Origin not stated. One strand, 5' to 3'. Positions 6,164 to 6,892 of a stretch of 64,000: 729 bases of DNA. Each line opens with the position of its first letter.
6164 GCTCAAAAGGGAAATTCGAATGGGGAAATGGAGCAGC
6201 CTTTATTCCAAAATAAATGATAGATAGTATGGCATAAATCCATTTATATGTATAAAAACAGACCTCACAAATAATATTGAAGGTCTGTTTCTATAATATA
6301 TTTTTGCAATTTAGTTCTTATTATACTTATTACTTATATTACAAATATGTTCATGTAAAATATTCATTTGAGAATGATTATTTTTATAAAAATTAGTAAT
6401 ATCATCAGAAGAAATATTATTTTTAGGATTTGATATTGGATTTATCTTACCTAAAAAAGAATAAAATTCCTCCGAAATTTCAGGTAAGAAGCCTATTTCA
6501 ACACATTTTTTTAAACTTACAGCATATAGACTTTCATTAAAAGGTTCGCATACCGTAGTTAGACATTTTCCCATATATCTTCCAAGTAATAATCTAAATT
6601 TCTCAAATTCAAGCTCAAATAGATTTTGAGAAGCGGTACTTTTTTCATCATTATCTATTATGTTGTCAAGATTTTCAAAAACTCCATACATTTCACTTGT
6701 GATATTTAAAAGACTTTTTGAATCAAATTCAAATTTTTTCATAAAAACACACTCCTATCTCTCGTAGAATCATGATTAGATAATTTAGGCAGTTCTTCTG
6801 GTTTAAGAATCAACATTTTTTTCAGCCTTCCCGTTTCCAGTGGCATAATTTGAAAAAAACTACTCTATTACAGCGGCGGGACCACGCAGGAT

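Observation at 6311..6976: Cobalamin riboswitch whose only cargo is an orphan 143-aa soluble protein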

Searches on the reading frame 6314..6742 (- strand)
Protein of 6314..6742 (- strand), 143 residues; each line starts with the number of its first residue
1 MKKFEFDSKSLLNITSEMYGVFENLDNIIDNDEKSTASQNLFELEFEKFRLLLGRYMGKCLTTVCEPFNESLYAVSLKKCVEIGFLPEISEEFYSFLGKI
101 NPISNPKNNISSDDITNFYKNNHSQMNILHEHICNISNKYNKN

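Call 5: search_protein_families(library=pfam, proteins=[window:6314-6742:-], max_evalue=1)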
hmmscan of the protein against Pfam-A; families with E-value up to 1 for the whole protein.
window:6314-6742:- (143 aa): 1 family
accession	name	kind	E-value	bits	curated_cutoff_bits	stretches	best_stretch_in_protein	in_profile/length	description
PF13171.11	DUF4004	-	0.15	12.9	27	1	96-135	51-90/197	Protein of unknown function (DUF4004)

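Call 6: search_protein_families(library=ncbifam, proteins=[window:6314-6742:-], max_evalue=1)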
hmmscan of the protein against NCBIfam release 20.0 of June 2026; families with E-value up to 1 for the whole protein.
window:6314-6742:- (143 aa): 0 families

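Call 7: find_homologous_proteins(query=window:6314-6742:-, max_evalue=0.01)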
Query window:6314-6742:- (143 aa): 9 proteins with E <= 0.01 among 15 candidates.
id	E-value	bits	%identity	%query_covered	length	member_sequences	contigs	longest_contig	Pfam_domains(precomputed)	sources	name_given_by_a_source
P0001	2.8e-82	291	93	100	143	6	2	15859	-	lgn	-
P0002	1.4e-77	276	87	99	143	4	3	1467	-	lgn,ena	-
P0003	6.9e-73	261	82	99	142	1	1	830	-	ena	-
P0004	2.9e-66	240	75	100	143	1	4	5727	-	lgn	-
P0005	4.3e-66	239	74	100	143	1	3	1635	-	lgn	-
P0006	1.0e-65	238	74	100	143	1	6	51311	-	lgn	-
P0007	9.1e-65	235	78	94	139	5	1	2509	-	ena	-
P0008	3.6e-64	233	79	94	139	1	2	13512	-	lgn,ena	-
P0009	8.0e-63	228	71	100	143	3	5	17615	-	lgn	-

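Call 8: search_solved_structures(query=window:6314-6742:-, max_evalue=10)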
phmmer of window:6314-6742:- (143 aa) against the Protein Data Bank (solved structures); distinct sequences matched with E-value up to 10: 2.
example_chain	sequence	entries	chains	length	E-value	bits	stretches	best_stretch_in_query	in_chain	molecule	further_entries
5x4z_B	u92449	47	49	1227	0.92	12.8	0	57-99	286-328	DNA-directed RNA polymerase subunit beta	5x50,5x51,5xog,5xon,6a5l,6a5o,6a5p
4e94_A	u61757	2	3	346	1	12.6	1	53-91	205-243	MccC family protein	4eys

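Call 10: find_encoding_contigs(protein=P0006, flank=8000, max_places=4)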
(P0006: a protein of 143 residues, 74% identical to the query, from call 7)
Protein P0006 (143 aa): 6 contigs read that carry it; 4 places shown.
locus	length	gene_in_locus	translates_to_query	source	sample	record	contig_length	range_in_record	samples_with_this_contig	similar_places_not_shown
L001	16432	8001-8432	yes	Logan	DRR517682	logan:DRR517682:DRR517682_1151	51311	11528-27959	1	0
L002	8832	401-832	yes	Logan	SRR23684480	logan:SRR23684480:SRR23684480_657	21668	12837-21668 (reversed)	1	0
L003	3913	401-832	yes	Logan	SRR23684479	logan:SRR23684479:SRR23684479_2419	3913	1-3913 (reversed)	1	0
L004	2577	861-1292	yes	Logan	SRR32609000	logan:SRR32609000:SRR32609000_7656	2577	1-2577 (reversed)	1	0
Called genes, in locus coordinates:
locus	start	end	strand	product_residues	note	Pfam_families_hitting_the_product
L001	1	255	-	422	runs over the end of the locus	-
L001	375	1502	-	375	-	PF00155:Aminotran_1_2 (weak), PF00266:Aminotran_5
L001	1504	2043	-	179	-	PF07155:ECF-ribofla_trS, PF12822:ECF_trnsprt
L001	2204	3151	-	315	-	PF02737:3HCDH_N, PF03446:NAD_binding_2 (weak), PF00725:3HCDH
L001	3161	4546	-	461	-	PF02447:GntP_permease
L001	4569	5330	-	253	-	PF00106:adh_short, PF08659:KR, PF13561:adh_short_C2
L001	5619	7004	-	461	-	PF07728:AAA_5 (faint), PF00158:Sigma54_activat, PF14532:Sigma54_activ_2, PF25601:AAA_lid_14, PF02954:HTH_8, PF18024:HTH_50 (faint)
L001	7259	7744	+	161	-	PF06081:ArAE_1, PF04632:FUSC (faint), PF13515:FUSC_2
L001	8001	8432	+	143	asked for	-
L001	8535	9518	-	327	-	PF07885:Ion_trans_2, PF02254:TrkA_N, PF02080:TrkA_C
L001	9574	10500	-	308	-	PF03956:Lys_export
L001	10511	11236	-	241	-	PF00881:Nitroreductase (weak), PF14512:TM1586_NiRdase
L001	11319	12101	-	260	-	PF08543:Phos_pyr_kin, PF00294:PfkB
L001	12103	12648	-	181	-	PF12724:Flavodoxin_5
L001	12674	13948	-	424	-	PF07969:Amidohydro_3 (faint), PF01979:Amidohydro_1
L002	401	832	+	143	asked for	-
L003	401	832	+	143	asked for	-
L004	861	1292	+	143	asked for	-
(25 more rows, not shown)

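Call 11: find_encoding_contigs(protein=P0009, flank=8000, max_places=4)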
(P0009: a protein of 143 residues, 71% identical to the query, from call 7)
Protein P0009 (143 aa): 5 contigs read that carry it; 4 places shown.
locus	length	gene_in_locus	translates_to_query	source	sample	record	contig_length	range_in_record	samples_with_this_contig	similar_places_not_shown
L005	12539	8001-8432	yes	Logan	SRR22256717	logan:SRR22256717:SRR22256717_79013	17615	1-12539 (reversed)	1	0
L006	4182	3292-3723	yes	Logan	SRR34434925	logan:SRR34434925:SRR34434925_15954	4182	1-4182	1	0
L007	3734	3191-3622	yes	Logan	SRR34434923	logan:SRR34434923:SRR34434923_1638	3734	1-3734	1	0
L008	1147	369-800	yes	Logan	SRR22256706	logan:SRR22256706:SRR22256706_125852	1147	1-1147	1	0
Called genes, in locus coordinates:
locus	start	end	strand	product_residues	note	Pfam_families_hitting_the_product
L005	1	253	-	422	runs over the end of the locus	-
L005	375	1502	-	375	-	PF00155:Aminotran_1_2 (faint), PF00266:Aminotran_5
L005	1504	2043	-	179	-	PF07155:ECF-ribofla_trS, PF12822:ECF_trnsprt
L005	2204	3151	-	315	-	PF02737:3HCDH_N, PF03446:NAD_binding_2 (weak), PF00725:3HCDH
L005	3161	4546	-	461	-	PF02447:GntP_permease, PF03600:CitMHS (weak)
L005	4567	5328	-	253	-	PF00106:adh_short, PF08659:KR, PF13561:adh_short_C2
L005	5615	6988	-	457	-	PF07728:AAA_5 (faint), PF00158:Sigma54_activat, PF14532:Sigma54_activ_2, PF25601:AAA_lid_14, PF02954:HTH_8, PF18024:HTH_50 (weak)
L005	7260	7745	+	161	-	PF06081:ArAE_1, PF04632:FUSC (faint), PF13515:FUSC_2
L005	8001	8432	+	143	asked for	-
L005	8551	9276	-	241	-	PF00881:Nitroreductase (weak), PF14512:TM1586_NiRdase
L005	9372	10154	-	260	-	PF08543:Phos_pyr_kin, PF00294:PfkB, PF01256:Carb_kinase (weak)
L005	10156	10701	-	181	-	PF12641:Flavodoxin_3 (weak), PF12724:Flavodoxin_5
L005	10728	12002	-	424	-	PF07969:Amidohydro_3 (faint), PF01979:Amidohydro_1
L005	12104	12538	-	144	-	?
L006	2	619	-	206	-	?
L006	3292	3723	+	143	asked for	-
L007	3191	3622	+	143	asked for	-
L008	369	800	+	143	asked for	-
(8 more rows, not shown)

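Call 14: find_related_loci(query=A1, collection=genome_contigs, flank=6000)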
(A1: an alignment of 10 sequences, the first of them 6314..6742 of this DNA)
Query A1 (143 aa) in genome_contigs; peptide patterns used: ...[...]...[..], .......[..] (x = any residue, [..] = any of these).
176 stretches matched a pattern; 1 encode a relative of the query (tblastn E <= 1e-3); 1 distinct loci.
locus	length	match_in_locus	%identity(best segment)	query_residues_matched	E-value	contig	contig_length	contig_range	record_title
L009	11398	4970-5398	72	1-143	8e-71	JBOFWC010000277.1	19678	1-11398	MAG: Proteocatella sp. isolate WFFMC_MAG_562 k139_191390_flag=0_multi=14.9857_len=19678, whole genome shotgun sequence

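Call 16: find_encoding_contigs(protein=P0008, flank=8000, max_places=3)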
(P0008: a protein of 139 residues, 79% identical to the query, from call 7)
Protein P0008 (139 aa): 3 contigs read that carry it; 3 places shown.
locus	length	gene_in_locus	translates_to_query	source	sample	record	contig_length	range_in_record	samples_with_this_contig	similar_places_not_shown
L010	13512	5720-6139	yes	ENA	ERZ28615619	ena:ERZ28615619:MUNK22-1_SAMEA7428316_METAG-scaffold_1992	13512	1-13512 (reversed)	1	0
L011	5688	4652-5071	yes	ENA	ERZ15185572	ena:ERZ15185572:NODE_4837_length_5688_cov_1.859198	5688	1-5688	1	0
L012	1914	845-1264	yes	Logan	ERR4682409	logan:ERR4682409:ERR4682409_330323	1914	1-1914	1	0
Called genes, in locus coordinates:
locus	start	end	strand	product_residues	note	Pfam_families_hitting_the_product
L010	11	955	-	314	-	PF00070:Pyr_redox (faint), PF02737:3HCDH_N, PF03446:NAD_binding_2 (weak), PF07992:Pyr_redox_2 (weak), PF00725:3HCDH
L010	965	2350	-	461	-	PF02447:GntP_permease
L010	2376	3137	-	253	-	PF00106:adh_short, PF08659:KR, PF13561:adh_short_C2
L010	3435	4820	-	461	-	PF00989:PAS (weak), PF00158:Sigma54_activat, PF14532:Sigma54_activ_2, PF07728:AAA_5 (weak), PF25601:AAA_lid_14, PF02954:HTH_8, PF18024:HTH_50 (weak)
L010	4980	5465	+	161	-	PF06081:ArAE_1, PF04632:FUSC (weak), PF13515:FUSC_2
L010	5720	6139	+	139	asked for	-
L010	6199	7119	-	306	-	PF03956:Lys_export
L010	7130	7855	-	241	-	PF00881:Nitroreductase (faint), PF14512:TM1586_NiRdase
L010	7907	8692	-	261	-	PF08543:Phos_pyr_kin, PF00294:PfkB (weak), PF01256:Carb_kinase (weak)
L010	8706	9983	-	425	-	PF07969:Amidohydro_3 (faint), PF01979:Amidohydro_1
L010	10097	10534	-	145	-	PF02001:DUF134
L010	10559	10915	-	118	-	PF02579:Nitro_FeMo-Co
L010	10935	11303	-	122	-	PF09719:C_GCAxxG_C_C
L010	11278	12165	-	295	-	PF01656:CbiA, PF10609:ParA (faint), PF13614:AAA_31 (faint), PF12838:Fer4_7 (faint), PF13187:Fer4_9 (faint), PF00037:Fer4, PF12837:Fer4_6 (weak), PF14697:Fer4_21 (weak), +3 more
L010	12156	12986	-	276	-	PF01656:CbiA, PF10609:ParA (weak), PF13614:AAA_31 (faint), PF12838:Fer4_7 (faint), PF00037:Fer4 (weak), PF12837:Fer4_6 (weak), PF13187:Fer4_9 (weak), PF10609:ParA (weak)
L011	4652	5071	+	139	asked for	-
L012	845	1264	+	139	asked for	-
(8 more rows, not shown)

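Call 17: find_encoding_contigs(protein=P0001, flank=8000, max_places=3)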
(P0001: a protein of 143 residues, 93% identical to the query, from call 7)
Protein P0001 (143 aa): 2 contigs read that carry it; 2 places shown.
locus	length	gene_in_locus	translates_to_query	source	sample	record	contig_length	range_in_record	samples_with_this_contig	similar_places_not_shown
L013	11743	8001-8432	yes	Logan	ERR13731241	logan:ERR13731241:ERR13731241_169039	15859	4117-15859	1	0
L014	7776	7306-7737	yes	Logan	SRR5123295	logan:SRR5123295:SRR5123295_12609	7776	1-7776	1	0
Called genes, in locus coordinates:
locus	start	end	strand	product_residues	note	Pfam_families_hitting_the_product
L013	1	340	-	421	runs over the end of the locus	-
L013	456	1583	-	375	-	PF00155:Aminotran_1_2 (weak), PF00266:Aminotran_5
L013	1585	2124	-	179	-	PF07155:ECF-ribofla_trS, PF12822:ECF_trnsprt (weak)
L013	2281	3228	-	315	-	PF02737:3HCDH_N, PF03446:NAD_binding_2 (weak), PF00725:3HCDH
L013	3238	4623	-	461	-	PF02447:GntP_permease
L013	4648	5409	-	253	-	PF00106:adh_short, PF08659:KR (weak), PF13561:adh_short_C2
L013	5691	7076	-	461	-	PF00989:PAS (weak), PF00158:Sigma54_activat, PF14532:Sigma54_activ_2, PF07728:AAA_5 (faint), PF25601:AAA_lid_14, PF02954:HTH_8, PF18024:HTH_50 (weak)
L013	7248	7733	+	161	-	PF06081:ArAE_1, PF04632:FUSC (faint), PF13515:FUSC_2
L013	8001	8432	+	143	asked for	-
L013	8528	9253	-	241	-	PF14512:TM1586_NiRdase, PF00881:Nitroreductase (faint)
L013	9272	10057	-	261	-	PF08543:Phos_pyr_kin, PF00294:PfkB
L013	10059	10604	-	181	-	PF12641:Flavodoxin_3 (weak), PF12724:Flavodoxin_5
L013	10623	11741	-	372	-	?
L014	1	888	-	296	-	?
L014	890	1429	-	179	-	PF07155:ECF-ribofla_trS, PF12822:ECF_trnsprt (weak)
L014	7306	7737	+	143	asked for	-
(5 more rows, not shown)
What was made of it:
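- This order is conserved in the Proteocatella clade (calls 10, 11, 16, 17).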

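Call 19: search_protein_representatives(alignment_id=A1)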
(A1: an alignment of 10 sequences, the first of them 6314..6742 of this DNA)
Query: 10 sequences, 143 profile positions. Proteins with E-value up to 0.001 (for the whole library): 5; up to 1e-10: 3; up to 1e-30: 2. The best 5 are listed.
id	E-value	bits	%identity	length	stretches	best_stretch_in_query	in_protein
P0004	4.1e-82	289.3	-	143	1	1-143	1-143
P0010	5.1e-31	123.6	-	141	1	1-139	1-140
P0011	7.7e-24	100.3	-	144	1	1-142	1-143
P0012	1.8e-05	40.7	-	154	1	39-138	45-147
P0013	1.7e-04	37.6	-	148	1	4-138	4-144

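Call 21: find_encoding_contigs(protein=P0010, flank=8000, max_places=4)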
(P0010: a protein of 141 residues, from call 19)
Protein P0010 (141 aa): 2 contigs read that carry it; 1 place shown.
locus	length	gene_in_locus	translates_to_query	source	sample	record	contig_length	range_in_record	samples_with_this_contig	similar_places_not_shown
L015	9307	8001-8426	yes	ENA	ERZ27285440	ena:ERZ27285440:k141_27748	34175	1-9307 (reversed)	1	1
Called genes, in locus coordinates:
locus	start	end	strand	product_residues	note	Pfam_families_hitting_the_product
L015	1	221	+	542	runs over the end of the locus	PF02776:TPP_enzyme_N, PF00205:TPP_enzyme_M, PF02775:TPP_enzyme_C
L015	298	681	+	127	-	-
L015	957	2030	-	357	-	PF08240:ADH_N, PF16912:Glu_dehyd_C (weak), PF00107:ADH_zinc_N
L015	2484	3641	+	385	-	PF27117:FliB_C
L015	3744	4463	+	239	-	PF00226:DnaJ (weak)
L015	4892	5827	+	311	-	PF18948:DUF5692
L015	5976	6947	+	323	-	PF01966:HD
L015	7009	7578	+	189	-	PF14091:DUF4269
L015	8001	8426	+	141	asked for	-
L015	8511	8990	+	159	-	PF12900:Pyridox_ox_2, PF01243:PNPOx_N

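Call 22: find_encoding_contigs(protein=P0011, flank=8000, max_places=4)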
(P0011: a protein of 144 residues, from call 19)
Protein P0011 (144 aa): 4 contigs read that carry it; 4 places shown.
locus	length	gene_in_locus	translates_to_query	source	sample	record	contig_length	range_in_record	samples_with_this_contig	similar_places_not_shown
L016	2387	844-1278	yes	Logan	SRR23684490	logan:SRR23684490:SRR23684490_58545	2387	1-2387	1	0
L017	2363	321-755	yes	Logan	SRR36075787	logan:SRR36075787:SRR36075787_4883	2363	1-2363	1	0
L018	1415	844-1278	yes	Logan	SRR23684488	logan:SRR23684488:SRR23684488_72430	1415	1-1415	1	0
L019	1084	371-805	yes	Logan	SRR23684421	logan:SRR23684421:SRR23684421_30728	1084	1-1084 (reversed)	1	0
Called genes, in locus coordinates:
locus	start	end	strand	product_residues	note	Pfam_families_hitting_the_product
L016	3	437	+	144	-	?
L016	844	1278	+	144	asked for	-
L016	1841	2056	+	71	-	-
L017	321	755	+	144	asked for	-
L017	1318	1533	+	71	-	-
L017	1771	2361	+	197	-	?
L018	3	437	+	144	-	?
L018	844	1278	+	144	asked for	-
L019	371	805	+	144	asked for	-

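Call 23: find_encoding_contigs(protein=P0012, flank=8000, max_places=4)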
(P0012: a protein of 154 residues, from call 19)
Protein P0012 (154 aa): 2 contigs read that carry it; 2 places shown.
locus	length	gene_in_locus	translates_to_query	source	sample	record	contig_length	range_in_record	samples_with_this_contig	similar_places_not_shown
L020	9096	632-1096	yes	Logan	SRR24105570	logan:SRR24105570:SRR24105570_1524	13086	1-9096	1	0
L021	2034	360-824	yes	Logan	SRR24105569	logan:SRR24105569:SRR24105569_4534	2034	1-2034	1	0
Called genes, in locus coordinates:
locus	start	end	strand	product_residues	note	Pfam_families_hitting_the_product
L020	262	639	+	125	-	PF01909:NTP_transf_2, PF18765:Polbeta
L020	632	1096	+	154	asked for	-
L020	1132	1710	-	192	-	PF04542:Sigma70_r2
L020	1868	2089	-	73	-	PF11148:DUF2922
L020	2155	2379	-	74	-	PF07872:DUF1659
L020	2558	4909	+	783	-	PF02743:dCache_1 (faint), PF12833:HTH_18, PF00165:HTH_AraC (weak)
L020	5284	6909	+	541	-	PF13416:SBP_bac_8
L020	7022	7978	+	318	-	PF00528:BPD_transp_1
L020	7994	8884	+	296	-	PF00528:BPD_transp_1 (weak)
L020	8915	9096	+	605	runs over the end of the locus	PF02837:Glyco_hydro_2_N, PF22666:Glyco_hydro_2_N2, PF00703:Glyco_hydro_2, PF02836:Glyco_hydro_2_C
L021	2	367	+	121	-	?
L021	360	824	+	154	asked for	-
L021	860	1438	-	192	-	PF04542:Sigma70_r2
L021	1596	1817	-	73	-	PF11148:DUF2922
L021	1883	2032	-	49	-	?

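Call 24: find_encoding_contigs(protein=P0013, flank=8000, max_places=4)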
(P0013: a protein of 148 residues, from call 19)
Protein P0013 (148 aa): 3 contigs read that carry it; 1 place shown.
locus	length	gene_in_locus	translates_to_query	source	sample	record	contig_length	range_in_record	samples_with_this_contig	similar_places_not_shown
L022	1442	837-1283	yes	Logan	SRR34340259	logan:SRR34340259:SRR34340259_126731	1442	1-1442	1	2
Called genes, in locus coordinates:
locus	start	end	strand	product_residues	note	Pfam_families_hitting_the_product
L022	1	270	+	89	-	?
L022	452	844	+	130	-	PF01909:NTP_transf_2, PF18765:Polbeta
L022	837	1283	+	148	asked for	-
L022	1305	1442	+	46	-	?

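Call 26: predict_structure(alignment_id=A1)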
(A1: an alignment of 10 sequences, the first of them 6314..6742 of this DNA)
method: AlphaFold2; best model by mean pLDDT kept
length: 143 residues; sequences in the alignment: 10
mean_pLDDT: 81.9   pTM: 0.80
mean pLDDT of the five models: 81.9, 81.1, 80.6, 78.6, 78.6
residues with pLDDT >= 90: 33; 70-90: 84; 50-70: 25; < 50: 1
segments of 3 or more residues with pLDDT < 50: none
pLDDT, mean of each block of 10 residues (from residue 1): 66 89 91 80 90 85 67 82 88 86 65 88 92 86 61
secondary structure, 60 per line:
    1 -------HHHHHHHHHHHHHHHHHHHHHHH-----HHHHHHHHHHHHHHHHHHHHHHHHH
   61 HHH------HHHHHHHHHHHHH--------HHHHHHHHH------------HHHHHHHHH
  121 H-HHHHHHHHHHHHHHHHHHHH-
elements in order: H8-30 H36-63 H70-82 H91-99 H112-121 H123-142
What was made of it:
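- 6311..6742 (-): 143-aa soluble acidic protein: HepT-like HEPN fold with the Rx4HxY motif lost (N101, P106, N108). AlphaFold2 pLDDT 81.9 (call 26).
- On HEPN superfamily: Model pLDDT 81.9 (call 26).
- Checked: The AlphaFold2 model is all-helical (pLDDT 81.9; call 26).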
